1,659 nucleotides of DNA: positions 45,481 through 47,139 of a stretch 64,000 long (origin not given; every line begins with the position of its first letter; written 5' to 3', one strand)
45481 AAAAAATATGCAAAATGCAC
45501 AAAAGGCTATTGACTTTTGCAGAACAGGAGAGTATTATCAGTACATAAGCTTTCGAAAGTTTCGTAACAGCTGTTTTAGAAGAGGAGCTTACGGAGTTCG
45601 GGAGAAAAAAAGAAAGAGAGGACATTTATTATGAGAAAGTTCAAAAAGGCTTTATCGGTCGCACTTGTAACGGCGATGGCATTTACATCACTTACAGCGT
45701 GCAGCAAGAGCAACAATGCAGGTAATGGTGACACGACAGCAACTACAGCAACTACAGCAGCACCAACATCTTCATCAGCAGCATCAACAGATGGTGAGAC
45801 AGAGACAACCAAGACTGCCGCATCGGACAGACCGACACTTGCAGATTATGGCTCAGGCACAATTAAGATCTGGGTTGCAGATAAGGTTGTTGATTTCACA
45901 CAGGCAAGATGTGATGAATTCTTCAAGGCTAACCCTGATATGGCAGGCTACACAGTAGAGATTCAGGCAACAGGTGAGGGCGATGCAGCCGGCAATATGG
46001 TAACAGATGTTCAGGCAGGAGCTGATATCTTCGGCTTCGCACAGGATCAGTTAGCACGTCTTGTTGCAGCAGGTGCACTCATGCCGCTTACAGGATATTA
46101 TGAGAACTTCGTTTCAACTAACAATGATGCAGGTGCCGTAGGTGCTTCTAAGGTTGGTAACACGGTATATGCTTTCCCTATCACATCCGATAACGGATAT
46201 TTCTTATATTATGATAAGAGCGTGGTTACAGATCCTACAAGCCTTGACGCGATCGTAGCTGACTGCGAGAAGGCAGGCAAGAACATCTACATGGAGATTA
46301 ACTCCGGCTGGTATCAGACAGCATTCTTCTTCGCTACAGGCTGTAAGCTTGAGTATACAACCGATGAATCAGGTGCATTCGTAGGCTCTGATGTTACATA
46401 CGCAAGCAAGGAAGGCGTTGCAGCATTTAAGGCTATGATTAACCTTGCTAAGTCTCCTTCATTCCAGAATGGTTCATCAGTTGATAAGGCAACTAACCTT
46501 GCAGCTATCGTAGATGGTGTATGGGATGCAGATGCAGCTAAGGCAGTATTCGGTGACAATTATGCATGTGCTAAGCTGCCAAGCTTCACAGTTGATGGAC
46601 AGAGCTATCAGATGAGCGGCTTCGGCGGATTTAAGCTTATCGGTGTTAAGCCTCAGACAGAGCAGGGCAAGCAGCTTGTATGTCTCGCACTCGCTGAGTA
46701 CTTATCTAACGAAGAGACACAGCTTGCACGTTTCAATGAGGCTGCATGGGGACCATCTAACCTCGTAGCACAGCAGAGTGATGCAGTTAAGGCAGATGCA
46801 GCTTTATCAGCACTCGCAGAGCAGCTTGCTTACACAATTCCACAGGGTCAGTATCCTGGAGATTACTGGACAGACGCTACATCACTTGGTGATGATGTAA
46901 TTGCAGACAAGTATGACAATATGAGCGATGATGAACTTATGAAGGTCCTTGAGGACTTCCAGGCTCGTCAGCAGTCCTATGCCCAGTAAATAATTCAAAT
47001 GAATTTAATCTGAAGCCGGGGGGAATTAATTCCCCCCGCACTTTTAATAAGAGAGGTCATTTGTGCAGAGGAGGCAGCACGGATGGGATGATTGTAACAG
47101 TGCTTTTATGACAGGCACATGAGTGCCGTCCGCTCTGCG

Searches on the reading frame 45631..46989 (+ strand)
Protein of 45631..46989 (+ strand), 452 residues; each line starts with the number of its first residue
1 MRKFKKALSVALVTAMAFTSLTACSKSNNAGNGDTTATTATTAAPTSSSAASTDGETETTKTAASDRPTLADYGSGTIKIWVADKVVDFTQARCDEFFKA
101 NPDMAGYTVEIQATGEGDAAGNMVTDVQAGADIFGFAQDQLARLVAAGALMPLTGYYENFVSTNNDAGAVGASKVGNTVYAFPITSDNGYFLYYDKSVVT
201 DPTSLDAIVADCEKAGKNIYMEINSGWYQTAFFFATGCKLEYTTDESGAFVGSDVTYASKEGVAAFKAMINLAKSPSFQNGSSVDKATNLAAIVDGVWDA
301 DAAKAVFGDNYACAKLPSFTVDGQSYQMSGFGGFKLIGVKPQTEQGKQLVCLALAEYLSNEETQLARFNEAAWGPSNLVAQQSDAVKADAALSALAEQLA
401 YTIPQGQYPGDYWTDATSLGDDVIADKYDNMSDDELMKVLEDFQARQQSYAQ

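Call 10: search_protein_families(library=pfam, proteins=[window:45631-46989:+])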
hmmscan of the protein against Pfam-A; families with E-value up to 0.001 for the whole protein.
window:45631-46989:+ (452 aa): 1 family
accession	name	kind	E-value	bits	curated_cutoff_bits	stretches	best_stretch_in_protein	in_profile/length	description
PF13416.11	SBP_bac_8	-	9.4e-25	88.4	27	1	94-392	3-277/279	Bacterial extracellular solute-binding protein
